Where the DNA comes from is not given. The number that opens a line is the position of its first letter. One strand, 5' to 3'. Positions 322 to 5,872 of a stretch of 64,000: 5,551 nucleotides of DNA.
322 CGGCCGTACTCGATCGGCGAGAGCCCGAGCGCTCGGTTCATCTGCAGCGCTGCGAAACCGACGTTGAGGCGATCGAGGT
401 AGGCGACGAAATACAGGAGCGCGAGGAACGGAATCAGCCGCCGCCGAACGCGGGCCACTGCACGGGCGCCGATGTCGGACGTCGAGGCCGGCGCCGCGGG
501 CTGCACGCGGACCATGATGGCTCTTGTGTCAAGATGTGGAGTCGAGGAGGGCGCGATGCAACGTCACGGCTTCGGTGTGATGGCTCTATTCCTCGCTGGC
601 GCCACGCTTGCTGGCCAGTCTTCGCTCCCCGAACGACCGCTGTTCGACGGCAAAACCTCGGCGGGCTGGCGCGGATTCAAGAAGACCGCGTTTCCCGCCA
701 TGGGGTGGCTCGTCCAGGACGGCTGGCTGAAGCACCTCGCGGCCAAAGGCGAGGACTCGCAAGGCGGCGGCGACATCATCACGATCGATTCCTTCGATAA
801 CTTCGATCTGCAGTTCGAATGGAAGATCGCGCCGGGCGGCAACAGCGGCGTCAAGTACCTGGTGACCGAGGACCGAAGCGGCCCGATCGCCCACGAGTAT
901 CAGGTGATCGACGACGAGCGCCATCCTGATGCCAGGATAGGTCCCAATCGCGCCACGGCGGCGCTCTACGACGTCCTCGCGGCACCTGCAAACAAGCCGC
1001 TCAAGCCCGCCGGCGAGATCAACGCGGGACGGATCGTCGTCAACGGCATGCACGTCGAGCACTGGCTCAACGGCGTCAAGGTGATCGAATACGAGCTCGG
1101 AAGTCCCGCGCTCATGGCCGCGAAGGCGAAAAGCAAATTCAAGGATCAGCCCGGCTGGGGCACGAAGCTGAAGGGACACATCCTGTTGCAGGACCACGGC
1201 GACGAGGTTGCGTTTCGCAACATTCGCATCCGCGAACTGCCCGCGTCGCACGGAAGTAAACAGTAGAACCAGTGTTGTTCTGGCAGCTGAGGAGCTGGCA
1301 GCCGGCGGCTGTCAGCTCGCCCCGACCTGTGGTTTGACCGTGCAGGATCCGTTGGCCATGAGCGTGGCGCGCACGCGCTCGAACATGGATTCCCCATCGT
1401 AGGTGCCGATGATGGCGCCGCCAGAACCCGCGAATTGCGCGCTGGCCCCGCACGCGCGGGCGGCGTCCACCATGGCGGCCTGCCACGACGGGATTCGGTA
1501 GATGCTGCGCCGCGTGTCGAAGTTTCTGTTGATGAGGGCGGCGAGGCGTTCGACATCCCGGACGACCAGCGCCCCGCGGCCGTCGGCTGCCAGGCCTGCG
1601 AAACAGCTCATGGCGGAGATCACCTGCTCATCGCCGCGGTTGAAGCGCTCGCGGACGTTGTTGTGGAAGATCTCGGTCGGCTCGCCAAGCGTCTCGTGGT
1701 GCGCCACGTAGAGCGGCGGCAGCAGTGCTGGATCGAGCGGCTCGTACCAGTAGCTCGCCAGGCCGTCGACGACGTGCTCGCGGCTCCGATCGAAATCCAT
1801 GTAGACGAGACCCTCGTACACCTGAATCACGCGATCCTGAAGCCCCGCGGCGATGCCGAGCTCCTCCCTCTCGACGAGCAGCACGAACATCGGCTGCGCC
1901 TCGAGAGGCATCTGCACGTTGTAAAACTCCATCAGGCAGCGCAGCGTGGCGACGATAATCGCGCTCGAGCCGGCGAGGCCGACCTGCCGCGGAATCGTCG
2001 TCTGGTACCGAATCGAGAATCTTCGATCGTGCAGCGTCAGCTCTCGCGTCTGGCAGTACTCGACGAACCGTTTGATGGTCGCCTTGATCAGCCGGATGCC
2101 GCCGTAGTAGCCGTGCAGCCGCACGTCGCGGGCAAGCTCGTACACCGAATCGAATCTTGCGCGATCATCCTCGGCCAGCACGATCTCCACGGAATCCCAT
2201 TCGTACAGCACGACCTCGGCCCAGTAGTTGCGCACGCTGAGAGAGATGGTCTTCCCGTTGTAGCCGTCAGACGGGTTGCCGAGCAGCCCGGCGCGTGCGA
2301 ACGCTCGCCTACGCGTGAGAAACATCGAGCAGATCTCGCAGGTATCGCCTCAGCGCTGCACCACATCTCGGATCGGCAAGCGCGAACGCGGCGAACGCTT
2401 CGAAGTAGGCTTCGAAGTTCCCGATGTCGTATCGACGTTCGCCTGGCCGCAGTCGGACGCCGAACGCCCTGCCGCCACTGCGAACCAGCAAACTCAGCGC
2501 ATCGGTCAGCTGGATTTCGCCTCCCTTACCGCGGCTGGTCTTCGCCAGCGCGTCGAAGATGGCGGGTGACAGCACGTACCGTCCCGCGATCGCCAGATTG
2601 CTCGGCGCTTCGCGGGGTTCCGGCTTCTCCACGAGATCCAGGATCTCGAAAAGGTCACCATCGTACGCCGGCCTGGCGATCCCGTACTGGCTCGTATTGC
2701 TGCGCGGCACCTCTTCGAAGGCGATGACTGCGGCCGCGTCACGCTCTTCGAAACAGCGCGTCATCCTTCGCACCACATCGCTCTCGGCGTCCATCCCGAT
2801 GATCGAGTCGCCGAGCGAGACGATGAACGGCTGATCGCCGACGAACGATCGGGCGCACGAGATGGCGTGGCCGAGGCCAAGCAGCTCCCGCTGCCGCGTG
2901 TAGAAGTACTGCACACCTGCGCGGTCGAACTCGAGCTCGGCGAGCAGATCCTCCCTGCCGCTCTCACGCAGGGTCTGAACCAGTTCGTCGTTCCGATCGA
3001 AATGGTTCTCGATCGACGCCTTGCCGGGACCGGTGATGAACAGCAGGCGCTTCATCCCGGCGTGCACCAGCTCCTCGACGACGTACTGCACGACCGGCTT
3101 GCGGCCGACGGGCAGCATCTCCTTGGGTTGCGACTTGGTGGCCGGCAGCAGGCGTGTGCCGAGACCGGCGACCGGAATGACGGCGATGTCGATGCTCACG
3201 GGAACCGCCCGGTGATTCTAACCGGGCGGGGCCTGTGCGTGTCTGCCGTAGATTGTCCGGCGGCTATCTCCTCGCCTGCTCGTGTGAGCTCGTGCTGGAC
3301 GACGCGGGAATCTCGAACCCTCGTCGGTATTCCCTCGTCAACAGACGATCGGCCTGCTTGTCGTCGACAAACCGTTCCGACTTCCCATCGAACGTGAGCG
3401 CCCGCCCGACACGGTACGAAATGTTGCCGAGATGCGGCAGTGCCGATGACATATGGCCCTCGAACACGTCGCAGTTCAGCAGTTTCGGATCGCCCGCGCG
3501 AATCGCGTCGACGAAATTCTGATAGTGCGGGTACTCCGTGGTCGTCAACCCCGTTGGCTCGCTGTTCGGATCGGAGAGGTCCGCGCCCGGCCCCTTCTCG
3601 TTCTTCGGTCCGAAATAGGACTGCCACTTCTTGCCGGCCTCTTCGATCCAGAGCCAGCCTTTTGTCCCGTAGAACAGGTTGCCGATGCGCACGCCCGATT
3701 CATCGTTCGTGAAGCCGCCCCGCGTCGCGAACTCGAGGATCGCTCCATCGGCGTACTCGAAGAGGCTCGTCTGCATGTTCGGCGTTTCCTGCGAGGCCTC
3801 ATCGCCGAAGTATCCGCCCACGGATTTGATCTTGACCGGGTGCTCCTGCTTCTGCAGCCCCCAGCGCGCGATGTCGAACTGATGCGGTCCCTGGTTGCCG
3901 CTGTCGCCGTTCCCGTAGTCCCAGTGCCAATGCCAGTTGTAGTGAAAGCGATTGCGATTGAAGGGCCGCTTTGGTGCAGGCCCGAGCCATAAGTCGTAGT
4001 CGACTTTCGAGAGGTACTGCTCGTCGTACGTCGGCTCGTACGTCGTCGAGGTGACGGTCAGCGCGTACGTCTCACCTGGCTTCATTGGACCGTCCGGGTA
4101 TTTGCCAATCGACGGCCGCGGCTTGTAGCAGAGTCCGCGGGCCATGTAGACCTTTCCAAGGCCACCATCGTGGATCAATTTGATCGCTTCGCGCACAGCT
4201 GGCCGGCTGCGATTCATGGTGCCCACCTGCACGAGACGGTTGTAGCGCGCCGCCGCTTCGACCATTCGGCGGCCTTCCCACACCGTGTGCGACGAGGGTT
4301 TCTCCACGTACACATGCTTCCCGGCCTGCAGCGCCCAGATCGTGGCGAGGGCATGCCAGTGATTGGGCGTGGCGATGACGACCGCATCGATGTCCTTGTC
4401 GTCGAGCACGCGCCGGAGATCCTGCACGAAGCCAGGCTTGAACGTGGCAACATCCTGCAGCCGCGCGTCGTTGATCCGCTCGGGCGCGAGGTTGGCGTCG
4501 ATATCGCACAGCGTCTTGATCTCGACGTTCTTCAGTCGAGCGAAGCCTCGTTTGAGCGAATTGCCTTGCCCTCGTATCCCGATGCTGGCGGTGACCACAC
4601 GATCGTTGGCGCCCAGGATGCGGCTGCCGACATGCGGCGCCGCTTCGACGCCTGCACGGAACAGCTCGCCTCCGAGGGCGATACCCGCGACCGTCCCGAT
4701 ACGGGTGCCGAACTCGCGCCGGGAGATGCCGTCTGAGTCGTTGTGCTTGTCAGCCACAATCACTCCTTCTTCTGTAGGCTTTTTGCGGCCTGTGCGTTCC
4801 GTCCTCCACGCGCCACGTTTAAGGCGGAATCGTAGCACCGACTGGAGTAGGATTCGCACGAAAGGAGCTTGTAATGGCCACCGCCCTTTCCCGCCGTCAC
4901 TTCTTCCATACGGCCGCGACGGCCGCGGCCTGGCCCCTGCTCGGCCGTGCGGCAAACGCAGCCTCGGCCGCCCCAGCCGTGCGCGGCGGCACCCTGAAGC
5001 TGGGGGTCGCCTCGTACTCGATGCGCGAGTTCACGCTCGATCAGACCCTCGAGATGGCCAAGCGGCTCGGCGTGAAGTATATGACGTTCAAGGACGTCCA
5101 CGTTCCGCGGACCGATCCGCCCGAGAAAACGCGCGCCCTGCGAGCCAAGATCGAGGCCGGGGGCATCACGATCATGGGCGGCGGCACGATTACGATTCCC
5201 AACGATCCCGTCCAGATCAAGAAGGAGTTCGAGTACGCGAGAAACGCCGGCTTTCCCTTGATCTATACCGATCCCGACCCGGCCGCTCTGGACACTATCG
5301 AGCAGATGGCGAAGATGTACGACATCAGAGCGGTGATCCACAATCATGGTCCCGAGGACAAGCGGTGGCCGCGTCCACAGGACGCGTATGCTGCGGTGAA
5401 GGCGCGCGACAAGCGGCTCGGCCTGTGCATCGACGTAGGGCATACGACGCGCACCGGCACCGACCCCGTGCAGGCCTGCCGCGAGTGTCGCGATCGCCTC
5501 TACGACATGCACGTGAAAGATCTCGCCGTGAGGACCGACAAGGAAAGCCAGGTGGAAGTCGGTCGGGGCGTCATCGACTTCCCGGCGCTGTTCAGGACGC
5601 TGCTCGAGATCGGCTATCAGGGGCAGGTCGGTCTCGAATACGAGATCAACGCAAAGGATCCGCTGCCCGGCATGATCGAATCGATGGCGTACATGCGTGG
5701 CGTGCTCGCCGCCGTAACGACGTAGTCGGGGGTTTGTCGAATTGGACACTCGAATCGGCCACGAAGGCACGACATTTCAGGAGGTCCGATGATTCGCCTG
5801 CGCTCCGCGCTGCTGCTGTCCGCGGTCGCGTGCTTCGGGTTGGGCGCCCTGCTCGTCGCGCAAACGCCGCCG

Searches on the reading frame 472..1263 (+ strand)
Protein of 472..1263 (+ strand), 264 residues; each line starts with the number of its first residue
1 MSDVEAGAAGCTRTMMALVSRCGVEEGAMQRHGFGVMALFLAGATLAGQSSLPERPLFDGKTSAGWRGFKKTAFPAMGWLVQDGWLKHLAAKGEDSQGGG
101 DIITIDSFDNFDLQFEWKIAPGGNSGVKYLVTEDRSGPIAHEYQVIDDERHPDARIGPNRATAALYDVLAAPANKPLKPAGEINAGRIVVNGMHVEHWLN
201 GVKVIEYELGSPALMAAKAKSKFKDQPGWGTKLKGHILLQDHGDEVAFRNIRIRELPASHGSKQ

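Call 40: search_protein_families(library=pfam, proteins=[window:472-1263:+], max_evalue=0.00001)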
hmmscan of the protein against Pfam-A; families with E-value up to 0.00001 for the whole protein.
window:472-1263:+ (264 aa): 1 family
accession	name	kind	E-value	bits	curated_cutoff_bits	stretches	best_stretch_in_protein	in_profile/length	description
PF06439.18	3keto-disac_hyd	-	5.3e-45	154.2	26.8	1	55-254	3-187/187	3-keto-disaccharide hydrolase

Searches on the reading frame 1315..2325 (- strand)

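Call 40: search_protein_families(library=pfam, proteins=[window:1315-2325:-], max_evalue=0.00001)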
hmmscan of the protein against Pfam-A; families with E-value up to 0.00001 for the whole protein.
window:1315-2325:- (337 aa): 1 family
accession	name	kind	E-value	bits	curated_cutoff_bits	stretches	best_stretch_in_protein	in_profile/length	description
PF00288.32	GHMP_kinases_N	-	5.1e-11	43.1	22.3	1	80-172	3-87/87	GHMP kinases N terminal domain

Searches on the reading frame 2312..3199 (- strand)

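Call 40: search_protein_families(library=pfam, proteins=[window:2312-3199:-], max_evalue=0.00001)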
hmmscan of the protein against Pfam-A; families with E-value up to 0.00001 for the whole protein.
window:2312-3199:- (296 aa): 2 families
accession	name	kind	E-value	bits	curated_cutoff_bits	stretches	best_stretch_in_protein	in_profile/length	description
PF00483.29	NTP_transferase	-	2.9e-31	109.4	21.2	1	6-271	2-241/245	Nucleotidyl transferase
PF12804.13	NTP_transf_3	-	1.1e-07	32.6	27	1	6-163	1-124/160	MobA-like NTP transferase domain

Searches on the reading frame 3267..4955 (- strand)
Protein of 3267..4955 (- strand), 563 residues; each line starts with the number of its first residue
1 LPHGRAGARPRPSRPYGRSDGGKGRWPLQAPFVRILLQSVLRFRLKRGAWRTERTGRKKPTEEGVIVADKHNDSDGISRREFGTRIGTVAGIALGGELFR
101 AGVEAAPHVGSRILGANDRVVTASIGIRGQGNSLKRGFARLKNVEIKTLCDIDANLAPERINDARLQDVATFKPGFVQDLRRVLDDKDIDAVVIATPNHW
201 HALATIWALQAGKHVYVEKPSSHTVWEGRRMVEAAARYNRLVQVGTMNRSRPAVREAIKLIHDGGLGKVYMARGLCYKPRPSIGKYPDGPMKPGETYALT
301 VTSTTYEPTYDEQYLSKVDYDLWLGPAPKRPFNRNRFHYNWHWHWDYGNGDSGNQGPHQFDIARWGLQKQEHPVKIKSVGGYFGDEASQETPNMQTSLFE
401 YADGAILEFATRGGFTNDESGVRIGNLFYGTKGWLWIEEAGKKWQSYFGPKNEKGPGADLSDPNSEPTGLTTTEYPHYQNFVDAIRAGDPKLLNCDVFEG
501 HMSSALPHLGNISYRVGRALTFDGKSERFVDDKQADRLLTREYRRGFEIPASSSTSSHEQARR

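Call 40: search_protein_families(library=pfam, proteins=[window:3267-4955:-], max_evalue=0.00001)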
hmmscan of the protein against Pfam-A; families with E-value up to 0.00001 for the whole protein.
window:3267-4955:- (563 aa): 3 families
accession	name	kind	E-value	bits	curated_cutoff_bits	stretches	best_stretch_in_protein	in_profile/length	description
PF19051.5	GFO_IDH_MocA_C2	-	1.8e-22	80.5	23.3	2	316-405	50-137/254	Oxidoreductase family, C-terminal alpha/beta domain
PF01408.29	GFO_IDH_MocA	-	1.1e-16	62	24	1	145-245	27-119/120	Oxidoreductase family, NAD-binding Rossmann fold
PF22725.1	GFO_IDH_MocA_C3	-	4.5e-09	36.8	27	1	337-435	31-123/124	GFO/IDH/MocA C-terminal domain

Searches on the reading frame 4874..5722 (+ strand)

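Call 40: search_protein_families(library=pfam, proteins=[window:4874-5722:+], max_evalue=0.00001)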
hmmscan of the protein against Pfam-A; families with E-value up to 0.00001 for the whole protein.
window:4874-5722:+ (283 aa): 1 family
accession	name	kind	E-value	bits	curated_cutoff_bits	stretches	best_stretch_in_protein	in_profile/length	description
PF01261.30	AP_endonuc_2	-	1.6e-21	77.6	31.1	1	139-275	108-247/249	Xylose isomerase-like TIM barrel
